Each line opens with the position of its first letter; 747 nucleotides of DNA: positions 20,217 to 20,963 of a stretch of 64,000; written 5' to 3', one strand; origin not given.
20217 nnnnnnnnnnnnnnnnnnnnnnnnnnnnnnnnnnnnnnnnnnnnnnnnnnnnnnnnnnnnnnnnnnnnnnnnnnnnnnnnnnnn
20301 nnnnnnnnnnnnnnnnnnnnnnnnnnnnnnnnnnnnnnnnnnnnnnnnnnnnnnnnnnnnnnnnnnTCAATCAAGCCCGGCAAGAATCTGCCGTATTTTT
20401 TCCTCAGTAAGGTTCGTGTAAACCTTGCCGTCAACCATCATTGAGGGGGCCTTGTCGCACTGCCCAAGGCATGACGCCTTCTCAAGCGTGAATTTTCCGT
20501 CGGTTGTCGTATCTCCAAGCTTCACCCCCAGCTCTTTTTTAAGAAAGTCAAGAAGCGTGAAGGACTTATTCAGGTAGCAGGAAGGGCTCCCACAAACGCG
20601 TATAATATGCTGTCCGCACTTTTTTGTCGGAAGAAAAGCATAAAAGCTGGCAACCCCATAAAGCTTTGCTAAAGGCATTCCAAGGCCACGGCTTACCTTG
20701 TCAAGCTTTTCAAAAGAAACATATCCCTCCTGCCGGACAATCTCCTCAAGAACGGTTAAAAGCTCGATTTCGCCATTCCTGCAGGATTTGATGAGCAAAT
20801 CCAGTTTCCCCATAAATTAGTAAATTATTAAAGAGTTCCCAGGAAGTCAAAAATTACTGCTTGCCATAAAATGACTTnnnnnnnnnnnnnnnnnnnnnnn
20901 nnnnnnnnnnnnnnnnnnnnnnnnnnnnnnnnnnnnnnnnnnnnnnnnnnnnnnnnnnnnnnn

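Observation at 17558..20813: HydABC-type (NuoE/NuoF-like plus [FeFe] HydA) hydrogenase operon in an archaeal context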

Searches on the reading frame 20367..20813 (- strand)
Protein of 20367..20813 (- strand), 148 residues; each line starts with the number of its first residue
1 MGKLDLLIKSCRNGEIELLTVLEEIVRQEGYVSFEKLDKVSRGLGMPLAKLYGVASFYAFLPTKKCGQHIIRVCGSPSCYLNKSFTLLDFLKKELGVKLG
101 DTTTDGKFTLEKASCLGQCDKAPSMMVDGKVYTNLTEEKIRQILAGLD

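Call 4: search_protein_families(library=pfam, proteins=[window:20367-20813:-], max_evalue=0.01)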
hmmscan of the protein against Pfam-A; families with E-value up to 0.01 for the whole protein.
window:20367-20813:- (148 aa): 1 family
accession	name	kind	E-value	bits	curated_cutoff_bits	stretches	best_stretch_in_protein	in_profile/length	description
PF01257.25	2Fe-2S_thioredx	-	3.3e-42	144.2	24.8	1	8-147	5-144/145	Thioredoxin-like [2Fe-2S] ferredoxin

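Call 5: search_protein_families(library=ncbifam, proteins=[window:20367-20813:-], max_evalue=0.01)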
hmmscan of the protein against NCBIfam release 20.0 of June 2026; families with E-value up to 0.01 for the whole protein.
window:20367-20813:- (148 aa): 9 families
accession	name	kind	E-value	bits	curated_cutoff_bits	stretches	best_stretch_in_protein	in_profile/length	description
NF005722.0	PRK07539.1-2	equivalog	1.9e-39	135.2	141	1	12-145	21-154/157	NADH-quinone oxidoreductase subunit NuoE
TIGR01958.1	nuoE_fam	subfamily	1.1e-35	123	142.4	1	18-147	18-147/148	NADH-quinone oxidoreductase subunit NuoE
NF005725.0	PRK07539.1-5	equivalog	1.2e-32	112.9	220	1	19-147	42-171/174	NADH-quinone oxidoreductase subunit NuoE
NF005747.0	PRK07571.1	equivalog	4.5e-32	111.1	224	1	4-145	25-166/173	bidirectional hydrogenase complex protein HoxE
NF004638.0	PRK05988.1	equivalog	4e-30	104.7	198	1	7-146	17-156/159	formate dehydrogenase subunit gamma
NF005723.0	PRK07539.1-3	equivalog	3.6e-26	91.9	226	1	22-147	30-156/158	NADH-quinone oxidoreductase subunit NuoE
NF005721.0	PRK07539.1-1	equivalog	3.3e-24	85.7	308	1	18-147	48-177/292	NADH-quinone oxidoreductase subunit NuoE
NF005724.0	PRK07539.1-4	equivalog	8.4e-21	74.9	280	1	20-146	44-171/240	NADH-quinone oxidoreductase subunit NuoE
NF009040.0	PRK12373.1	equivalog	4.6e-18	66.1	514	1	26-145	47-167/400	NADH-quinone oxidoreductase subunit E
